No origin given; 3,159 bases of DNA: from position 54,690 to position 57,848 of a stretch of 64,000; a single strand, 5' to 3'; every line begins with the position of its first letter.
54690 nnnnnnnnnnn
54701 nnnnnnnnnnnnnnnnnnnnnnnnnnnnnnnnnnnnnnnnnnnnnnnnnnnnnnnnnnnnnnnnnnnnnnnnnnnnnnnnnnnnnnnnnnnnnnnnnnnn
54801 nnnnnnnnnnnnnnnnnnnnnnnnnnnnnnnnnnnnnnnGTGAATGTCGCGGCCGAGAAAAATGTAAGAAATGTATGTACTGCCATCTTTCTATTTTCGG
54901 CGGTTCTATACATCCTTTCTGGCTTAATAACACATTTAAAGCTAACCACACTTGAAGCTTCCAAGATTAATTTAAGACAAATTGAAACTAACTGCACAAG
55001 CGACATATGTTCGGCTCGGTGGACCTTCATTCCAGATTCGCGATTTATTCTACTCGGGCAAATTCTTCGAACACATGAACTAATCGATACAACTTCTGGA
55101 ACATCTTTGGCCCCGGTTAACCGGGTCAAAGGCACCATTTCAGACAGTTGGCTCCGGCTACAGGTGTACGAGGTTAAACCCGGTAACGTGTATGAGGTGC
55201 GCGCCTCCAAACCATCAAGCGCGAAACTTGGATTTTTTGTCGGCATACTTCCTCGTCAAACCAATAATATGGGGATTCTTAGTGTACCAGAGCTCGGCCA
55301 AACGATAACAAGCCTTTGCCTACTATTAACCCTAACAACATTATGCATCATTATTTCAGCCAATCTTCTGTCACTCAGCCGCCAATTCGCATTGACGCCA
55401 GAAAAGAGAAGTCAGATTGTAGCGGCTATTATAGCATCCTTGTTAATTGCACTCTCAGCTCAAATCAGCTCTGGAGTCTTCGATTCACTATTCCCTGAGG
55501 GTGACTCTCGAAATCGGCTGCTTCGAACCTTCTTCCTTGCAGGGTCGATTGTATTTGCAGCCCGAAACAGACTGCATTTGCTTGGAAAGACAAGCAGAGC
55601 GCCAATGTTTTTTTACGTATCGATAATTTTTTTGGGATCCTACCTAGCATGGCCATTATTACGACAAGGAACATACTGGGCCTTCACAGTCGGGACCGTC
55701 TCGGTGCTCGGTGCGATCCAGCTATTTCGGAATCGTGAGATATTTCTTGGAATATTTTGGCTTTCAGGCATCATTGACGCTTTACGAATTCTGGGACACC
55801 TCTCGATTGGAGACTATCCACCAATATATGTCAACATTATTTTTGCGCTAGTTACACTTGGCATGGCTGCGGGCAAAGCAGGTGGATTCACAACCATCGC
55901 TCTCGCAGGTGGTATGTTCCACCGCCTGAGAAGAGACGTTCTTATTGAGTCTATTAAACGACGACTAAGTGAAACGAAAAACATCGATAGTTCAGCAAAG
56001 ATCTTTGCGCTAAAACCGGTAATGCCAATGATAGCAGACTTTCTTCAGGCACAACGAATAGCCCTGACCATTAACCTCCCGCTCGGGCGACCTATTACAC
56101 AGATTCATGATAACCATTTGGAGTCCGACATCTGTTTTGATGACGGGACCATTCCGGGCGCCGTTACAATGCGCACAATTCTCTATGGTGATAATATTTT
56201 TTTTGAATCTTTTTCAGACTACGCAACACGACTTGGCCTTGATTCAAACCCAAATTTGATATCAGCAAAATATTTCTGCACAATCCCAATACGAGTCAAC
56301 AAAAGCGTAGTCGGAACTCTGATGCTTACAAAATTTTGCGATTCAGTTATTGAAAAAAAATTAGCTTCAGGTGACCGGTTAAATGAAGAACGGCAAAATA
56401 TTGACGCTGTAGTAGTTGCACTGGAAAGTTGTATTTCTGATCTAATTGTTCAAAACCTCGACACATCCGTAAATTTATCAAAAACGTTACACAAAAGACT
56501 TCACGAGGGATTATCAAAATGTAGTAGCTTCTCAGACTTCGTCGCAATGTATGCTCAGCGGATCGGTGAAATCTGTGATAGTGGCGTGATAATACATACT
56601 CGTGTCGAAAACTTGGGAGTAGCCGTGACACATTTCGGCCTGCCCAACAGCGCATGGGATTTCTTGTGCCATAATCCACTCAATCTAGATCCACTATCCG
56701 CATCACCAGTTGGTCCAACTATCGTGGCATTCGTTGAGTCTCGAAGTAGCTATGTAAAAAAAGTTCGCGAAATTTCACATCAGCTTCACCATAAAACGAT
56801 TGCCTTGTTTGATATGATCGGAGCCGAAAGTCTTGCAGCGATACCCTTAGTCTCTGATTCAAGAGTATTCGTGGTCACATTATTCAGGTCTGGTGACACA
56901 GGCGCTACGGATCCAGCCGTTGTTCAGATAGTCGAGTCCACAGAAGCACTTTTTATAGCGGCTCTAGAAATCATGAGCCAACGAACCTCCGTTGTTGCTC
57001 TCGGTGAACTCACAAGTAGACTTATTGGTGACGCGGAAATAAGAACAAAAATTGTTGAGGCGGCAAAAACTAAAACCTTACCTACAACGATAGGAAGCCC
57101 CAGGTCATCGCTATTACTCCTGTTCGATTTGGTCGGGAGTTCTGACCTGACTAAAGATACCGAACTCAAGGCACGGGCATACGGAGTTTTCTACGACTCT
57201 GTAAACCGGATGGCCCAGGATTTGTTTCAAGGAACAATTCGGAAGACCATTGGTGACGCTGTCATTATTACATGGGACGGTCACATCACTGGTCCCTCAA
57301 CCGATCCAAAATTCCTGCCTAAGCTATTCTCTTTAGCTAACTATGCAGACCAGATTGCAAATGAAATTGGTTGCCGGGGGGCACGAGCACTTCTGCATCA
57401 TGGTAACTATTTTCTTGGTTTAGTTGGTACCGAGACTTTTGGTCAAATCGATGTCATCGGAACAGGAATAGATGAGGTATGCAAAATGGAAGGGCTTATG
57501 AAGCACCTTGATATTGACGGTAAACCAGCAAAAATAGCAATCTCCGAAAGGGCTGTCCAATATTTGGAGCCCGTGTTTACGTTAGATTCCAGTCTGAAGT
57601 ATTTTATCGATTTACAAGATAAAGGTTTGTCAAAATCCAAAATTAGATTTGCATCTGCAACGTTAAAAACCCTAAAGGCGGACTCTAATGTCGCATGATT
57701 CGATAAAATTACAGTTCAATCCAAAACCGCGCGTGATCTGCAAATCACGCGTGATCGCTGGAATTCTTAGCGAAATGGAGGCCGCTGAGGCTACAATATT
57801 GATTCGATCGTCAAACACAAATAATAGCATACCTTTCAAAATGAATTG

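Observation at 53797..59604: Three-gene overlapping operon: GCS2-type ligase, 7TM-GAF-class III cyclase and tandem-PilZ protein with an unknown effector domain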

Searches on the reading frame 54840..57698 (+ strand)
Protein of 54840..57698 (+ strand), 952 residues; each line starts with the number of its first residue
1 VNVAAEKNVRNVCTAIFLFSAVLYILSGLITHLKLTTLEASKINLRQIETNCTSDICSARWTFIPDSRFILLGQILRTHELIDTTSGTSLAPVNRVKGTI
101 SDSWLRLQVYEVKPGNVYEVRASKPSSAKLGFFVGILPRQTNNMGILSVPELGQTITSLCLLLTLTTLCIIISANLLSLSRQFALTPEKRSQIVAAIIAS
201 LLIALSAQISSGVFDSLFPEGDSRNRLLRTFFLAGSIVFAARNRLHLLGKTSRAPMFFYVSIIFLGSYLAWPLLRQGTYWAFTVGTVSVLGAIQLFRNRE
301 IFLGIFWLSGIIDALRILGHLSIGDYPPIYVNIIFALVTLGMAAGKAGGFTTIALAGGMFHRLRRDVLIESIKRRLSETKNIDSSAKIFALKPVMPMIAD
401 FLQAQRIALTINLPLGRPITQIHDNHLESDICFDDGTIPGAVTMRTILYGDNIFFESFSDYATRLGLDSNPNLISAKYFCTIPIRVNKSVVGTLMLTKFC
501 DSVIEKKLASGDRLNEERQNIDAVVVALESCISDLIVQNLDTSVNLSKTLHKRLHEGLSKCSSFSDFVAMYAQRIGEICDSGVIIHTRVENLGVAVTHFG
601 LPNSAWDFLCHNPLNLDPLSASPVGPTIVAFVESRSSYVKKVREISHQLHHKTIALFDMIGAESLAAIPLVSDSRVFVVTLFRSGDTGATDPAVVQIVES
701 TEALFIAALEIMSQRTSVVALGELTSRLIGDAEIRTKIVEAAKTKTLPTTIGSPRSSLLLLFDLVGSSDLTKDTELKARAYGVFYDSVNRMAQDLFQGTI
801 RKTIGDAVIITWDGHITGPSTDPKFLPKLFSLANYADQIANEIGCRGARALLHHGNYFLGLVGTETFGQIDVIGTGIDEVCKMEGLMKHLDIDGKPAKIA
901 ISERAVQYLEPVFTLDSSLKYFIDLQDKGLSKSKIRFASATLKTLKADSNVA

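Call 3: search_protein_families(library=pfam, proteins=[window:54840-57698:+], max_evalue=0.1)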
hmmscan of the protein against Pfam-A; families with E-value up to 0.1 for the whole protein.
window:54840-57698:+ (952 aa): 0 families

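Call 4: search_protein_families(library=ncbifam, proteins=[window:54840-57698:+], max_evalue=0.1)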
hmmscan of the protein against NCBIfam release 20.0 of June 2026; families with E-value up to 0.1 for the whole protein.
window:54840-57698:+ (952 aa): 0 families

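Call 7: search_solved_structures(query=window:54840-57698:+, max_evalue=10, show_alignments=2)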
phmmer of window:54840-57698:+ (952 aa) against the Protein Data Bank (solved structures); distinct sequences matched with E-value up to 10: 2.
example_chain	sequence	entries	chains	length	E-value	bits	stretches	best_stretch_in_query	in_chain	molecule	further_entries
2mrd_A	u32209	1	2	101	0.57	11.3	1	740-799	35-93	Protein S100-A4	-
3zwh_A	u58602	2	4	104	1.6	9.8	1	740-799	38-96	PROTEIN S100-A4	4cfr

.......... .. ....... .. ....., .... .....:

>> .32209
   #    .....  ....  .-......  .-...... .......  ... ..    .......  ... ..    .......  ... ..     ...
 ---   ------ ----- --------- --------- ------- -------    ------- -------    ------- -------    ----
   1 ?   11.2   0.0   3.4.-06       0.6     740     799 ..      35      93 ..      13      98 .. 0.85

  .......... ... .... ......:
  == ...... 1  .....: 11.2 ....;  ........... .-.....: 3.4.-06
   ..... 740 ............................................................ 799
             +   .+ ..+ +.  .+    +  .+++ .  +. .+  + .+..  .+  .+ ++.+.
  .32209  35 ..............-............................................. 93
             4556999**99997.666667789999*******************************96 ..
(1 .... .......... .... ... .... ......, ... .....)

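Call 12: find_homologous_proteins(query=window:54840-57695:+, max_evalue=0.001)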
Query window:54840-57695:+ (952 aa): 12 proteins with E <= 0.001 among 8000 candidates.
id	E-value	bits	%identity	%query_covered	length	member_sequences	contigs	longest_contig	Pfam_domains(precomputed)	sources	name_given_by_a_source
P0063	0.0e+0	2107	100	100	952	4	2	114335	-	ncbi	-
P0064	0.0e+0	1054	49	99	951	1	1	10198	-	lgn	-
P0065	0.0e+0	1053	51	99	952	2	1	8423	-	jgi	jgi:class 3 adenylate cyclase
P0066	8.2e-298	1008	50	95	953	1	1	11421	-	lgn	-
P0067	1.1e-297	1008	49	100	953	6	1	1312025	-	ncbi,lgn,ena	-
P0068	4.9e-268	910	45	98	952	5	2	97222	-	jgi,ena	-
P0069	1.5e-258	879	45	98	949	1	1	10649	-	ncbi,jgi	jgi:class 3 adenylate cyclase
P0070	5.3e-254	863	45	98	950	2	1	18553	PF01590.33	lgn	-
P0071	5.3e-251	854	45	96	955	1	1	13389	-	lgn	-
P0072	1.9e-246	839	43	100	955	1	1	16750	-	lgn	-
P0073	2.8e-243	828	43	98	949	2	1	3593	-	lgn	-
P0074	1.5e-231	789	43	93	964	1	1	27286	PF01590.33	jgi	jgi:class 3 adenylate cyclase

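Call 18: search_solved_structures(query=A2, max_evalue=10, show_alignments=3)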
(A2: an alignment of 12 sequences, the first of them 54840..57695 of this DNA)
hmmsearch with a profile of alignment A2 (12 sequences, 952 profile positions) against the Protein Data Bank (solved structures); distinct sequences matched with E-value up to 10: 1.
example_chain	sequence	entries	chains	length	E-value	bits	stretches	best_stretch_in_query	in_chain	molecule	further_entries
6oap_A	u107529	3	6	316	0.49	11.6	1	347-408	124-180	Dual sensor histidine kinase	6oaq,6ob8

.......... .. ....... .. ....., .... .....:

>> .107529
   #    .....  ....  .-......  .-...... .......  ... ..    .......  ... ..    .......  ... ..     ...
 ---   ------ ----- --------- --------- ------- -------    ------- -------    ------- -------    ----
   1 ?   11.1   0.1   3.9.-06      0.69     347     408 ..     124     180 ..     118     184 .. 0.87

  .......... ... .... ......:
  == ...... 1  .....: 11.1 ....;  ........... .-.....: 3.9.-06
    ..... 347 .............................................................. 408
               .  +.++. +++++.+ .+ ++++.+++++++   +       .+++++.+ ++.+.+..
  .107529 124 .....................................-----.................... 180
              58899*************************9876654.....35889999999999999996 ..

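Call 20: find_encoding_contigs(protein=P0067, flank=9000, max_places=2)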
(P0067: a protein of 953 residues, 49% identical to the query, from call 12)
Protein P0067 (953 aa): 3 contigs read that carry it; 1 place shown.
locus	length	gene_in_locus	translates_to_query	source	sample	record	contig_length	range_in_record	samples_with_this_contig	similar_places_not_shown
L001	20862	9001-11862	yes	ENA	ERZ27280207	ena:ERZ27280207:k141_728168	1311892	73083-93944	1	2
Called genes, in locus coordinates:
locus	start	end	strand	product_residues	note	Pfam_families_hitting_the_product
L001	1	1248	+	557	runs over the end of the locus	-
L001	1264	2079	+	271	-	PF14394:DUF4423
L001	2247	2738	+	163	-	-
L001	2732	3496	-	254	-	-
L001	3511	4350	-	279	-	-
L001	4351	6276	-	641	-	-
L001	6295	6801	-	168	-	-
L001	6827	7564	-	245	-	PF07238:PilZ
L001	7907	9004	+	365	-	-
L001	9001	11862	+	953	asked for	-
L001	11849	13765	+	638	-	PF07238:PilZ (faint)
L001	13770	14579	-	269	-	PF14394:DUF4423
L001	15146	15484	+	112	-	-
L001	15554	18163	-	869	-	PF02861:Clp_N, PF23569:NBD_SMAX1, PF00004:AAA, PF17871:AAA_lid_9, PF00004:AAA, PF07724:AAA_2, PF07728:AAA_5, PF10431:ClpB_D2-small, +13 more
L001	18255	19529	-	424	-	PF16254:DUF4910 (weak), PF04389:Peptidase_M28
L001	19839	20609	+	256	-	-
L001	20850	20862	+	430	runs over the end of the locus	PF00202:Aminotran_3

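Call 21: find_encoding_contigs(protein=P0074, flank=9000, max_places=2)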
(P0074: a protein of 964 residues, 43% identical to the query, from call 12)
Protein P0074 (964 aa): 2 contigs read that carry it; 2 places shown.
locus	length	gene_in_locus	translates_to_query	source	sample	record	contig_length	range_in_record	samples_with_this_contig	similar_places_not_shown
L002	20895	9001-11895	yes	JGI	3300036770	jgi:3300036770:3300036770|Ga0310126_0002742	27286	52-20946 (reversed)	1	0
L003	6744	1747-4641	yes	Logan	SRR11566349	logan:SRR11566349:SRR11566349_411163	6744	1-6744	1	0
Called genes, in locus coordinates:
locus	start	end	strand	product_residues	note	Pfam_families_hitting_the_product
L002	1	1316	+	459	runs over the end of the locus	PF00171:Aldedh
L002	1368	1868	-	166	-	-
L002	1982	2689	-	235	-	PF03942:DTW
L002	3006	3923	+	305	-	PF12706:Lactamase_B_2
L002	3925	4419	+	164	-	PF01740:STAS (weak)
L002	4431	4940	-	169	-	-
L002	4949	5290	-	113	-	-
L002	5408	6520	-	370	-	-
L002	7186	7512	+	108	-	-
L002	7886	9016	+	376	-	-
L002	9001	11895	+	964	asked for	PF01590:GAF (faint)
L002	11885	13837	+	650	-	-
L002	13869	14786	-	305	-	PF02872:5_nucleotid_C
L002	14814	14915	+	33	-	-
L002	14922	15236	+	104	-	PF00578:AhpC-TSA (weak)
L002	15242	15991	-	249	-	-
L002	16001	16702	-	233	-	-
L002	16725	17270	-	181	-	-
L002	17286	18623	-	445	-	-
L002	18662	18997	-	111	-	-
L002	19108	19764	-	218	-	-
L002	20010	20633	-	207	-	-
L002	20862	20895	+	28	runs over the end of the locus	?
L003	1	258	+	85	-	?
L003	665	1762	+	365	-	-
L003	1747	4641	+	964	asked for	PF01590:GAF (faint)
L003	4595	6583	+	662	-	-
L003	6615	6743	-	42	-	?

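Call 45: search_protein_representatives(alignment_id=A2)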
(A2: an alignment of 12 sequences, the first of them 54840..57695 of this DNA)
Query: 12 sequences, 952 profile positions. Proteins with E-value up to 0.001 (for the whole library): 70; up to 1e-10: 47; up to 1e-30: 34. The best 70 are listed.
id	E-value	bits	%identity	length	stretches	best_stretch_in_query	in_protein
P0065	0.0e+00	1528.5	-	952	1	2-952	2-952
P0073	0.0e+00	1492.1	-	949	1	1-946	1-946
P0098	0.0e+00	1326.9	-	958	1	5-942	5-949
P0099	0.0e+00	1075.9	-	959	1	3-952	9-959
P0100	0.0e+00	1041.4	-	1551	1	6-919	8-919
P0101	0.0e+00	1020.7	-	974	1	5-940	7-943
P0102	1.3e-269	913.8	-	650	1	311-946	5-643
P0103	9.1e-190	649.5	-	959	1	7-728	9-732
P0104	2.1e-186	638.4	-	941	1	11-920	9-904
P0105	4.4e-181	620.8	-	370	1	584-948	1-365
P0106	1.3e-178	612.6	-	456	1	495-943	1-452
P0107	2.7e-157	542.1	-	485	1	495-934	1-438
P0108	2.5e-145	502.5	-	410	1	540-935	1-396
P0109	3.4e-143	495.4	-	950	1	19-914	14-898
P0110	5.8e-140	484.7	-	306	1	647-945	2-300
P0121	1.6e-70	254.9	-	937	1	65-914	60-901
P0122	1.5e-69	251.6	-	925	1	13-915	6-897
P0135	2.5e-15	72.2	-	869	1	168-892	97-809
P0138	4.5e-13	64.7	-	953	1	155-919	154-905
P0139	1.1e-12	63.5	-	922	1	256-890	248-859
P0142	9.0e-11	57.1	-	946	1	381-919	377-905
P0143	1.4e-10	56.4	-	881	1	385-896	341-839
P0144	6.0e-10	54.4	-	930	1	167-888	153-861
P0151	3.7e-06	41.8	-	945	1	470-927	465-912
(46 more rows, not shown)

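Call 46: search_protein_families(library=pfam, proteins=[P0104, P0121, P0122, P0135, P0138, P0139, P0142, P0143, P0144, P0151], max_evalue=0.01)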
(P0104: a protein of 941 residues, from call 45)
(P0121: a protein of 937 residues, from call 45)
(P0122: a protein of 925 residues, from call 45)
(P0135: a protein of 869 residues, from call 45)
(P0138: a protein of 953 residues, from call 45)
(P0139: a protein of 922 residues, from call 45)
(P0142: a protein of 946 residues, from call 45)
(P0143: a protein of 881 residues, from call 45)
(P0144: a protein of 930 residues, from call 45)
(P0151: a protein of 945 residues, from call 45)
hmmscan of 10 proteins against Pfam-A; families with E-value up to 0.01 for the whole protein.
P0104 (941 aa): 1 family
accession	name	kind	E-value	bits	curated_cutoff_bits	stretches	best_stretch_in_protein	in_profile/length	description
PF13185.12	GAF_2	-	0.00094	19.8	28.6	0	415-489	40-109/136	GAF domain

P0121 (937 aa): 0 families

P0122 (925 aa): 2 families
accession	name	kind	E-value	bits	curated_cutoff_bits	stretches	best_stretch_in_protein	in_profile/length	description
PF13185.12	GAF_2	-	0.002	18.8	28.6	0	415-489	46-115/136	GAF domain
PF01590.32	GAF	-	0.0041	18.1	22.4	1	378-486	8-110/133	GAF domain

P0135 (869 aa): 1 family
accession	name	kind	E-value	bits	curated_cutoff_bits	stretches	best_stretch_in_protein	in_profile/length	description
PF12998.12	ING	-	0.0032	18.4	23.9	1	423-496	23-96/102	Inhibitor of growth proteins N-terminal histone-binding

P0138 (953 aa): 2 families
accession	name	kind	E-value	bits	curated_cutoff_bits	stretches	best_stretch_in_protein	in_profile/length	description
PF01590.32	GAF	-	2.7e-07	31.6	22.4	1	389-514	10-124/133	GAF domain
PF13185.12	GAF_2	-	7.1e-05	23.5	28.6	0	417-496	37-119/136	GAF domain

P0139 (922 aa): 3 families
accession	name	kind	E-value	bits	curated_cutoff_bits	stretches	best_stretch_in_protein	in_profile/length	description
PF01590.32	GAF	-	1.4e-05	26.1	22.4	0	609-679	55-121/133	GAF domain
PF13185.12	GAF_2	-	3e-05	24.7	28.6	0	385-481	16-109/136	GAF domain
PF15714.11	SpoVT_C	-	0.0027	18.2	27.5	0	459-486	78-105/128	Stage V sporulation protein T C-terminal, transcription factor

P0142 (946 aa): 3 families
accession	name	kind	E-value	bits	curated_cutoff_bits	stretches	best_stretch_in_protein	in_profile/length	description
PF01590.32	GAF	-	5.7e-07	30.6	22.4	0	380-508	2-118/133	GAF domain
PF13185.12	GAF_2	-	4.4e-06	27.4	28.6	1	614-700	53-133/136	GAF domain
PF13492.12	GAF_3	-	8.5e-05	23.4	27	0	643-701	70-126/129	GAF domain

P0143 (881 aa): 2 families
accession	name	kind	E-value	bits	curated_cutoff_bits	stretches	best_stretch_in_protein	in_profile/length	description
PF13185.12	GAF_2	-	1.6e-06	28.8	28.6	1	532-638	23-116/136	GAF domain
PF01590.32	GAF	-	2.1e-06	28.8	22.4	1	572-635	53-112/133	GAF domain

P0144 (930 aa): 4 families
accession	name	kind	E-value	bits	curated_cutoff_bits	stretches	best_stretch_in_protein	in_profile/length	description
PF01590.32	GAF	-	3.1e-07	31.4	22.4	0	582-662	36-110/133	GAF domain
PF13185.12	GAF_2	-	5.1e-07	30.4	28.6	1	539-661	3-112/136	GAF domain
PF15714.11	SpoVT_C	-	0.00057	20.4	27.5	0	399-491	29-116/128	Stage V sporulation protein T C-terminal, transcription factor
PF13492.12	GAF_3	-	0.0077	17.1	27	0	423-475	52-101/129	GAF domain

P0151 (945 aa): 2 families
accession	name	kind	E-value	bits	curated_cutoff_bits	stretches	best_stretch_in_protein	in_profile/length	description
PF01590.32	GAF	-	1.9e-06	28.9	22.4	1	613-685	52-117/133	GAF domain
PF13185.12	GAF_2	-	0.00035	21.2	28.6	0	556-679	3-112/136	GAF domain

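Call 92: find_encoding_contigs(protein=P0138, flank=8000, max_places=2)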
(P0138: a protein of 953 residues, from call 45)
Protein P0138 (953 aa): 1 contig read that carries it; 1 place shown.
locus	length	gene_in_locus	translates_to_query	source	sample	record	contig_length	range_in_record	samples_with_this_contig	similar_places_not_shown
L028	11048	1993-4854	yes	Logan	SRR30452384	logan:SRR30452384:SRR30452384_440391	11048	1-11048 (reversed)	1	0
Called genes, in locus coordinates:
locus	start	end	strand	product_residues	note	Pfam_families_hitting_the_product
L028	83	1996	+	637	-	-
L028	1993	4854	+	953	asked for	PF01590:GAF (faint)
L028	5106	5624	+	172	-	PF01894:YjbQ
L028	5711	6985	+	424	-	PF04307:YdjM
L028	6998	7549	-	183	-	-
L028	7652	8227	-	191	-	PF13302:Acetyltransf_3, PF13420:Acetyltransf_4 (weak), PF00583:Acetyltransf_1, PF08445:FR47 (faint), PF13508:Acetyltransf_7, PF13673:Acetyltransf_10 (faint)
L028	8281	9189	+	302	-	PF07992:Pyr_redox_2, PF13738:Pyr_redox_3 (faint)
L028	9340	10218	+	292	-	PF11967:RecO_N, PF02565:RecO_C (weak)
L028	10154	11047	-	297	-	?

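Call 93: find_encoding_contigs(protein=P0144, flank=8000, max_places=2)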
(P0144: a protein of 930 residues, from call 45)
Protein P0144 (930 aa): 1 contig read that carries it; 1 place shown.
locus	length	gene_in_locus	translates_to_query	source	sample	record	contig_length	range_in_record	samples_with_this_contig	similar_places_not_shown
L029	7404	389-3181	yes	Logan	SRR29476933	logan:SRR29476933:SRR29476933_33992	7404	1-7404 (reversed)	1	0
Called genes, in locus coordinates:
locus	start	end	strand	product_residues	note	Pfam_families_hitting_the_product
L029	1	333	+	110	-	?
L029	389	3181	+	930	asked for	PF01590:GAF (faint), PF13185:GAF_2 (faint)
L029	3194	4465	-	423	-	-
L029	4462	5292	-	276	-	-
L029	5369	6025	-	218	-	PF02798:GST_N, PF13417:GST_N_3, PF13409:GST_N_2, PF00043:GST_C (weak), PF13410:GST_C_2 (weak), PF14497:GST_C_3 (weak)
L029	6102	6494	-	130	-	PF00472:RF-1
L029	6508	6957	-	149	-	-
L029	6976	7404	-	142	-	?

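Call 94: find_encoding_contigs(protein=P0121, flank=8000, max_places=2)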
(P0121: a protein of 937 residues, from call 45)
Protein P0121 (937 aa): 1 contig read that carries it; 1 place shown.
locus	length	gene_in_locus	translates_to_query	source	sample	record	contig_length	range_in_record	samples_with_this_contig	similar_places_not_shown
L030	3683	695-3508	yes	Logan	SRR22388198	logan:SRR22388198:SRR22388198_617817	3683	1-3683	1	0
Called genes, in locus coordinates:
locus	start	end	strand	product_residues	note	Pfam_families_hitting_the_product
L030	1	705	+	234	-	?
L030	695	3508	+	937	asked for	-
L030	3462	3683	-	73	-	?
